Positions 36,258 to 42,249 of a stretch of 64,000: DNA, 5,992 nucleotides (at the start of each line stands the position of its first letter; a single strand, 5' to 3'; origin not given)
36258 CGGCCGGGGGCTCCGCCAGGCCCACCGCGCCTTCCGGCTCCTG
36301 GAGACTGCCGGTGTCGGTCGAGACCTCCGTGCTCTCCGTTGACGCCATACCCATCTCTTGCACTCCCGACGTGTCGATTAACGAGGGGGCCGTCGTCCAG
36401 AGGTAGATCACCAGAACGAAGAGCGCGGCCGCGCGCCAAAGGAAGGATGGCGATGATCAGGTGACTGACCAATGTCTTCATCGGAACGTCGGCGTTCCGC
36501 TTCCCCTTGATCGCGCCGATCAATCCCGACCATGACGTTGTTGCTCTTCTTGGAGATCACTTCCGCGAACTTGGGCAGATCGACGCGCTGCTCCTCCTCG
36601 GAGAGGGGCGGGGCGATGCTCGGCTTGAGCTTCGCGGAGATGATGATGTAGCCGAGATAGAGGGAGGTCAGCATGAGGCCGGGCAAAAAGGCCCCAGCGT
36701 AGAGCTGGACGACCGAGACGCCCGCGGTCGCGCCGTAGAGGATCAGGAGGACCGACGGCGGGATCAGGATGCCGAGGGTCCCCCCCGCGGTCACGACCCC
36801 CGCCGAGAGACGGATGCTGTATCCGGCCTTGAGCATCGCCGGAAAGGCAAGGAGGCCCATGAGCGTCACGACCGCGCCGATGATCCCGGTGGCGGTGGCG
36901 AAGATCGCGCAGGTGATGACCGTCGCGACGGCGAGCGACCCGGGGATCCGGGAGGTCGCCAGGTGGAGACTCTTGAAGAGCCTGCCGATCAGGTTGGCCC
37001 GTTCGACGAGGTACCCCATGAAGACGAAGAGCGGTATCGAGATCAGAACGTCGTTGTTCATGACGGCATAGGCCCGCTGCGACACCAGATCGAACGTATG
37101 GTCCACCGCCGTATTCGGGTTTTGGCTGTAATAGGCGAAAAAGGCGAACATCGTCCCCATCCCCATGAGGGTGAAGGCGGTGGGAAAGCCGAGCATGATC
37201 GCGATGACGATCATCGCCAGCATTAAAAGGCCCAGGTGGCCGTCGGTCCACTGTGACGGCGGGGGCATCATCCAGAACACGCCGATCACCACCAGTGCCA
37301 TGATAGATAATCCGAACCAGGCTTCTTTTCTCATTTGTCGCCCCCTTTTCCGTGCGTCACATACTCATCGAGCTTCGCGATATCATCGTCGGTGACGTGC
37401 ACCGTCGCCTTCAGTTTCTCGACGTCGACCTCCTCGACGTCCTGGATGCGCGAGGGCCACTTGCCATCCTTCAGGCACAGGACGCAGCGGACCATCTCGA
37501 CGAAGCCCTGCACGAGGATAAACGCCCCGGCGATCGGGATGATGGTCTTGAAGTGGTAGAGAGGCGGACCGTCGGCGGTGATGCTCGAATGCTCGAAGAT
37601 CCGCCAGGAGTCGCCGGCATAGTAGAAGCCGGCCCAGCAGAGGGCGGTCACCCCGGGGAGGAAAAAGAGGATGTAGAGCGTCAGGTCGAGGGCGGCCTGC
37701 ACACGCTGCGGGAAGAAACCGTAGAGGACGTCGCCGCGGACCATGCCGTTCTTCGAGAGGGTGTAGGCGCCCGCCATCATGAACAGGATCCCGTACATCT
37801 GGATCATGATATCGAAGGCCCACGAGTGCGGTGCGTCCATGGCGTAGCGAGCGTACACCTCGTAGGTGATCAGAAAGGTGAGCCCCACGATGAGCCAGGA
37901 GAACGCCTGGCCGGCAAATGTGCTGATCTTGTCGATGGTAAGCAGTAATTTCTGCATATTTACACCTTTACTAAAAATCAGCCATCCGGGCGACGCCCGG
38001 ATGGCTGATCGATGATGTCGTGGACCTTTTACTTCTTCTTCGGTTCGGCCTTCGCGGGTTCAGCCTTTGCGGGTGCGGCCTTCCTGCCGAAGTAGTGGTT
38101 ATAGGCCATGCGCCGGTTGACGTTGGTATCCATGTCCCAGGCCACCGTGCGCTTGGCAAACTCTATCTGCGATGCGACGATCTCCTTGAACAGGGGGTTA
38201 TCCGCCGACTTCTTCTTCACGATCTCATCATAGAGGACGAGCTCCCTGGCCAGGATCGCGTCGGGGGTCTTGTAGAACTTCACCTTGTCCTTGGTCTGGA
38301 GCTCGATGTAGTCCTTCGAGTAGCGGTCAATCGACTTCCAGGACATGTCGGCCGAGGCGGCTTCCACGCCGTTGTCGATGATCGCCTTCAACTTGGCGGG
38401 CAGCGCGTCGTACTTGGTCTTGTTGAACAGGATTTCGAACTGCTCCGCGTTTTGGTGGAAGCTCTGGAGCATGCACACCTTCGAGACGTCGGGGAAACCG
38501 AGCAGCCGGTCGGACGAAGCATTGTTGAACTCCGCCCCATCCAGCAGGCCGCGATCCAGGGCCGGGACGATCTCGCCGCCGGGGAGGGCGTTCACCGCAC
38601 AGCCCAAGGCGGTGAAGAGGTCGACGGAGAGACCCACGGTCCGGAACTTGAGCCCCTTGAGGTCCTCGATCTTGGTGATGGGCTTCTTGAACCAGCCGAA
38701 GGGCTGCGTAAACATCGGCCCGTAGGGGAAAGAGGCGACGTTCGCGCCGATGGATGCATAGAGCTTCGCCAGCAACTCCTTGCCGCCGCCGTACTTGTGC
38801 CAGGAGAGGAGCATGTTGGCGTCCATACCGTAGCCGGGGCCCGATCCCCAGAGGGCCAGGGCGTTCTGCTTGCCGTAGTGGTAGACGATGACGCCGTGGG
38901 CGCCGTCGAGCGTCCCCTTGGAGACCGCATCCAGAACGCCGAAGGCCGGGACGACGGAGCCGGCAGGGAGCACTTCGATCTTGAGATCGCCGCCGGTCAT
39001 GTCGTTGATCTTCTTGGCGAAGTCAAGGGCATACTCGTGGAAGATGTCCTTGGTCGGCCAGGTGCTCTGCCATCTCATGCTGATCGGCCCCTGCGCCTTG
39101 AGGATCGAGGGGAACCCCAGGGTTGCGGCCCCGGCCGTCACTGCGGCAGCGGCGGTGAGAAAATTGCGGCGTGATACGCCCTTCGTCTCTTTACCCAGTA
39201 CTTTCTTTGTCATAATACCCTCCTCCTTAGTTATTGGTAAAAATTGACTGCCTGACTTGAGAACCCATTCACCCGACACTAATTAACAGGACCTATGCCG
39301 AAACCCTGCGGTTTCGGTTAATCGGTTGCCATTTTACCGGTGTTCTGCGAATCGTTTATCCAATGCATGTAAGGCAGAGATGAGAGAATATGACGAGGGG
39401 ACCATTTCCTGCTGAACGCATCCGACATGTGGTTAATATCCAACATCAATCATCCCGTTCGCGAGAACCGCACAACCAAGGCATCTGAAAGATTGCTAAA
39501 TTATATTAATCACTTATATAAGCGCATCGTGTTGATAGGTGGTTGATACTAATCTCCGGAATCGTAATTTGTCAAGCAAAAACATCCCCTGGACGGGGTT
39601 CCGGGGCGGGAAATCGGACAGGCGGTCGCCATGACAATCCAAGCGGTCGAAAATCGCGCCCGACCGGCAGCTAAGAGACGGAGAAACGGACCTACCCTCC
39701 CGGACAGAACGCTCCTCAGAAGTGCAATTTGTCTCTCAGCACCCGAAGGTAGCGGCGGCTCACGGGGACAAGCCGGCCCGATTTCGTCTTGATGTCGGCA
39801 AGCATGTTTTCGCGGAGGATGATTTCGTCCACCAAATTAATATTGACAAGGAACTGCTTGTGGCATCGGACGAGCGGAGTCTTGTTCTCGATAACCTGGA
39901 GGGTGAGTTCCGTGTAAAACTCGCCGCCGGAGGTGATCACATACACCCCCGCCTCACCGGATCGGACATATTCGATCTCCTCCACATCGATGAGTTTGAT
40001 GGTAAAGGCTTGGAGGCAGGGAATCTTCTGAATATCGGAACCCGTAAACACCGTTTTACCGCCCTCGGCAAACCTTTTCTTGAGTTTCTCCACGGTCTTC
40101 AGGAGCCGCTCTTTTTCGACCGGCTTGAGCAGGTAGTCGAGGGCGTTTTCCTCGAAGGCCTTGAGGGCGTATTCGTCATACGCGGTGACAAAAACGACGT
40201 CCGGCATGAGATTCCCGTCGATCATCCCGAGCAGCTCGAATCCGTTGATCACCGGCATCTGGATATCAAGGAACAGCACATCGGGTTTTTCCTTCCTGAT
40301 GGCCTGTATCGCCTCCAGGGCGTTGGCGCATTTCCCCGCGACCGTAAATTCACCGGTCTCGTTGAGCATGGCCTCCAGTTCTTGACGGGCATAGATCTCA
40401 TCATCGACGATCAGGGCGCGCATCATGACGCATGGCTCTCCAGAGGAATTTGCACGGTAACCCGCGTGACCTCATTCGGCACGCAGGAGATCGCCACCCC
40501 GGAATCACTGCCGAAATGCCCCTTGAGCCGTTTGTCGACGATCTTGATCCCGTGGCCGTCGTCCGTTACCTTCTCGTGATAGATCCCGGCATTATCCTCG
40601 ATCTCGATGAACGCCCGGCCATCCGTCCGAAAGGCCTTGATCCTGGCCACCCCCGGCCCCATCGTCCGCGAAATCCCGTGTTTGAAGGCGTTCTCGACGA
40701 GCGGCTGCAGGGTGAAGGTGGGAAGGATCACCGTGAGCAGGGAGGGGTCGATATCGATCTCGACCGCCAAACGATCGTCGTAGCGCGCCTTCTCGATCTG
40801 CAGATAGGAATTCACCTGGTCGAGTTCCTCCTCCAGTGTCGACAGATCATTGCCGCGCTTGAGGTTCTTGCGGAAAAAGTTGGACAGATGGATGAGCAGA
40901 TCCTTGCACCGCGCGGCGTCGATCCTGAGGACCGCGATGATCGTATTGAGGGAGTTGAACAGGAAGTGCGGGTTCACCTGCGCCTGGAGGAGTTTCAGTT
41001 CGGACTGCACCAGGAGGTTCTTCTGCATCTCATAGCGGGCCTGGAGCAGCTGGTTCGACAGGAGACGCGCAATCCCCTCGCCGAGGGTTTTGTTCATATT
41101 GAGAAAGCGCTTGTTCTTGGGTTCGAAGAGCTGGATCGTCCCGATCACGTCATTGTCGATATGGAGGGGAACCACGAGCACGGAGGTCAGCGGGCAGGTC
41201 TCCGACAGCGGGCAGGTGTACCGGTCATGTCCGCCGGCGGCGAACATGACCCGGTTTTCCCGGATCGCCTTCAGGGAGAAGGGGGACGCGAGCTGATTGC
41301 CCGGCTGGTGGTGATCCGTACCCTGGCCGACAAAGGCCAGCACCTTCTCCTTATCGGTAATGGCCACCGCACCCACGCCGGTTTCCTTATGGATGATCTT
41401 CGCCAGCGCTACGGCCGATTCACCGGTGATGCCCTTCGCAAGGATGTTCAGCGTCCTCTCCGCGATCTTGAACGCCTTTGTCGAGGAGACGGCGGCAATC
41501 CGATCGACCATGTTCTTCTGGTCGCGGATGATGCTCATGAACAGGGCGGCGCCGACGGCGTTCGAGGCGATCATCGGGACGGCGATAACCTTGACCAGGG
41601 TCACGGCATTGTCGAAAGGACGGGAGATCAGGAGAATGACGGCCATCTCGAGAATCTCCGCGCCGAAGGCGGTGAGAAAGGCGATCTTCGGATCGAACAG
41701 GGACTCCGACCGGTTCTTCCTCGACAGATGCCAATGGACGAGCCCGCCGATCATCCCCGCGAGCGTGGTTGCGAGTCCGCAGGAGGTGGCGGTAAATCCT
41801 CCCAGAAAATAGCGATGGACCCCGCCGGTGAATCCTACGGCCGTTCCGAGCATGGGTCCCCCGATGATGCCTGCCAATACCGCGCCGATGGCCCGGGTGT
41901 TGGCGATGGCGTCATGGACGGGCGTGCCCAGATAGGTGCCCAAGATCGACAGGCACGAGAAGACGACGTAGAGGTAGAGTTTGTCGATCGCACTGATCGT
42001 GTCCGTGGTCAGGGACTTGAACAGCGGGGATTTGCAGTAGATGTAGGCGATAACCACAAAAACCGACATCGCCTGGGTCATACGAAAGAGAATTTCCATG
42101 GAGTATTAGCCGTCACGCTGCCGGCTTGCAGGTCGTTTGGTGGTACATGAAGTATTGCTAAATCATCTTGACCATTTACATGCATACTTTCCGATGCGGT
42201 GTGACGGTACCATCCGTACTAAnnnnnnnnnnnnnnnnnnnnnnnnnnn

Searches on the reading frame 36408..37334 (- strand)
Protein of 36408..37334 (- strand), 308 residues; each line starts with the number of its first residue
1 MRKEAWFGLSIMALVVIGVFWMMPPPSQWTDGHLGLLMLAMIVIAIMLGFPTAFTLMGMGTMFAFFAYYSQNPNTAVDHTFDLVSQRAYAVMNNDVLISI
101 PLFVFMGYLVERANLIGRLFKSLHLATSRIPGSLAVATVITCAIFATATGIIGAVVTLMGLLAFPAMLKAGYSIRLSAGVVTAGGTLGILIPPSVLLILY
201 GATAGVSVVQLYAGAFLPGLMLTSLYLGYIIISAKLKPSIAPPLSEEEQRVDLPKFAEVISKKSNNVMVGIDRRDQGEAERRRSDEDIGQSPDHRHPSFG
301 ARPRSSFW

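Call 4: search_protein_families(library=pfam, max_evalue=1, proteins=[window:36408-37334:-])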
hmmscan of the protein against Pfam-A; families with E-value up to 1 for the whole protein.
window:36408-37334:- (308 aa): 1 family
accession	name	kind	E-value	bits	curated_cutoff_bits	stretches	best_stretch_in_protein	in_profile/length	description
PF06808.19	DctM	-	4.8e-35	121.6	23.8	1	40-260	2-210/413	Tripartite ATP-independent periplasmic transporter, DctM component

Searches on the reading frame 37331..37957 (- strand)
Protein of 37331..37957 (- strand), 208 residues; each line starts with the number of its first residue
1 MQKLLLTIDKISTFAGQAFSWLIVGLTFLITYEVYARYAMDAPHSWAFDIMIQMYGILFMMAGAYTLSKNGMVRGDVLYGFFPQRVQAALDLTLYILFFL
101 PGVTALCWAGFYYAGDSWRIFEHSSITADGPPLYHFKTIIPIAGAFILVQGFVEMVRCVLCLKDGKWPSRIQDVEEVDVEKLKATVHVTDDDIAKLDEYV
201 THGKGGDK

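Call 4: search_protein_families(library=pfam, max_evalue=1, proteins=[window:37331-37957:-])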
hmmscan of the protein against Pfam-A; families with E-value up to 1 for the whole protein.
window:37331-37957:- (208 aa): 2 families
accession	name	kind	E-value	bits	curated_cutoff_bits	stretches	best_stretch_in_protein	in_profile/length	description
PF04290.18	DctQ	-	2e-20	73.5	28.3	1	27-159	2-130/132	Tripartite ATP-independent periplasmic transporters, DctQ component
PF24969.1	LRR_15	-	0.04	13.2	24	1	78-127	155-203/408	Leucine-rich repeat domain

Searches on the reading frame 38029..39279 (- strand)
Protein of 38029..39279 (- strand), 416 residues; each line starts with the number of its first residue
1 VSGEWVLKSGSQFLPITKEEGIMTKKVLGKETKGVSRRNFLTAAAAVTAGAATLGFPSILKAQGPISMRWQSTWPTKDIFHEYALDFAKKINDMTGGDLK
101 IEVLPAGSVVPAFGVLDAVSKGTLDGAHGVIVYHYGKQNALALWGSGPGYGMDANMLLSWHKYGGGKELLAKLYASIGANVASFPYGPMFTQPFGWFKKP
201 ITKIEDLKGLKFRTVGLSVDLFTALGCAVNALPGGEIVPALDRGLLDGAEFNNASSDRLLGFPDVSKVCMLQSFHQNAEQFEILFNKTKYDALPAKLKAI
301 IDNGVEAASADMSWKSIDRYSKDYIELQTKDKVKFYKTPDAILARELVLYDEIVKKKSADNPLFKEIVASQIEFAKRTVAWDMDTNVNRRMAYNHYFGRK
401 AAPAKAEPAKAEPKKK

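Call 49: search_protein_families(library=pfam, max_evalue=0.01, proteins=[window:38029-39279:-])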
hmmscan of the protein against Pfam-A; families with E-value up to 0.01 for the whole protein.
window:38029-39279:- (416 aa): 2 families
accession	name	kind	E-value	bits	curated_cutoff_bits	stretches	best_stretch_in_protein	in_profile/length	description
PF03480.18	DctP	-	4.1e-33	115.4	23.4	1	73-344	4-269/286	Bacterial extracellular solute-binding protein, family 7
PF10518.14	TAT_signal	-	0.00027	21.2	22.7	1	35-53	2-20/21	TAT (twin-arginine translocation) pathway signal sequence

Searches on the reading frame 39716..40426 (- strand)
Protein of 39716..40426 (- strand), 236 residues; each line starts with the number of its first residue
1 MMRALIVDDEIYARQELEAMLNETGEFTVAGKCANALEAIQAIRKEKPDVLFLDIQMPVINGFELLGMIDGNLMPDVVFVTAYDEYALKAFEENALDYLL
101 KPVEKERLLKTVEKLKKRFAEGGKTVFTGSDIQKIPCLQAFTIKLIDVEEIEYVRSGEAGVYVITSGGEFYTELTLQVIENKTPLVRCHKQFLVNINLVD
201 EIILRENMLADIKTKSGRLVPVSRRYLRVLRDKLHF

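Call 49: search_protein_families(library=pfam, max_evalue=0.01, proteins=[window:39716-40426:-])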
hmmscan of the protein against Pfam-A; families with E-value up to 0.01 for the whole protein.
window:39716-40426:- (236 aa): 2 families
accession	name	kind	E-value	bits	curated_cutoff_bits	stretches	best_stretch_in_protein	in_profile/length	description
PF00072.30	Response_reg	-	2e-23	83.1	30.2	1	5-112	2-110/111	Response regulator receiver domain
PF04397.21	LytTR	-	4.1e-20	72.3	22.6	1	143-234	3-97/98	LytTr DNA-binding domain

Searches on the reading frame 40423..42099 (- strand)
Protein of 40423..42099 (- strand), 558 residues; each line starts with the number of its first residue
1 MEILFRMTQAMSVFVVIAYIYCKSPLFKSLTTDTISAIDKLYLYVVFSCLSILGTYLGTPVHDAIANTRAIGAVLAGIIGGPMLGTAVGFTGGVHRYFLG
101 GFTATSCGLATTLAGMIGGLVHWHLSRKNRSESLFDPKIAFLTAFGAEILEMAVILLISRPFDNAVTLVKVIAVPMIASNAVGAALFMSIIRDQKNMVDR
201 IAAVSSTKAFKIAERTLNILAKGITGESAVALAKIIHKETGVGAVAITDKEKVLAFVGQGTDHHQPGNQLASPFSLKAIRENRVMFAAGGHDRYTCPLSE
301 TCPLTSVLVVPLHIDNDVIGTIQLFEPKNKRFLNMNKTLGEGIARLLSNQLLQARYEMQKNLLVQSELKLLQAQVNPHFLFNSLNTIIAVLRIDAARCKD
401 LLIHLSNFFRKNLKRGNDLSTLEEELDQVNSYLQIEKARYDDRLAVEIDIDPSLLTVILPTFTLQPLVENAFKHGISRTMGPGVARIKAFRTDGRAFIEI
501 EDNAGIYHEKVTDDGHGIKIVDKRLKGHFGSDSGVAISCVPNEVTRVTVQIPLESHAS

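Call 49: search_protein_families(library=pfam, max_evalue=0.01, proteins=[window:40423-42099:-])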
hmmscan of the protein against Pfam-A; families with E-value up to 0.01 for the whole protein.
window:40423-42099:- (558 aa): 8 families
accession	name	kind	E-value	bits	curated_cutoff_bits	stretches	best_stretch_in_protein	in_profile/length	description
PF07694.17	5TM-5TMR_LYT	-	8.9e-57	191.8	24.6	1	25-193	2-168/169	5TMR of 5TMR-LYT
PF06580.19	His_kinase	-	7.9e-25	87.4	25.2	1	367-444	2-81/81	Histidine kinase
PF15714.11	SpoVT_C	-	7.8e-07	29.6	27.5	1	227-351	4-127/128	Stage V sporulation protein T C-terminal, transcription factor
PF12822.12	ECF_trnsprt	-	1.2e-05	25.8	30.7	1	41-189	3-163/169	ECF transporter, substrate-specific component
PF01590.32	GAF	-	2.3e-05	25.4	22.4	1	233-351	10-133/133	GAF domain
PF13185.12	GAF_2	-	4.7e-05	24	28.6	1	242-347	22-131/136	GAF domain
PF02518.31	HATPase_c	-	0.0021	18.9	26.4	1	464-554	10-110/111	Histidine kinase-, DNA gyrase B-, and HSP90-like ATPase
PF13492.12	GAF_3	-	0.0028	18.5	27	1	299-351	75-127/129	GAF domain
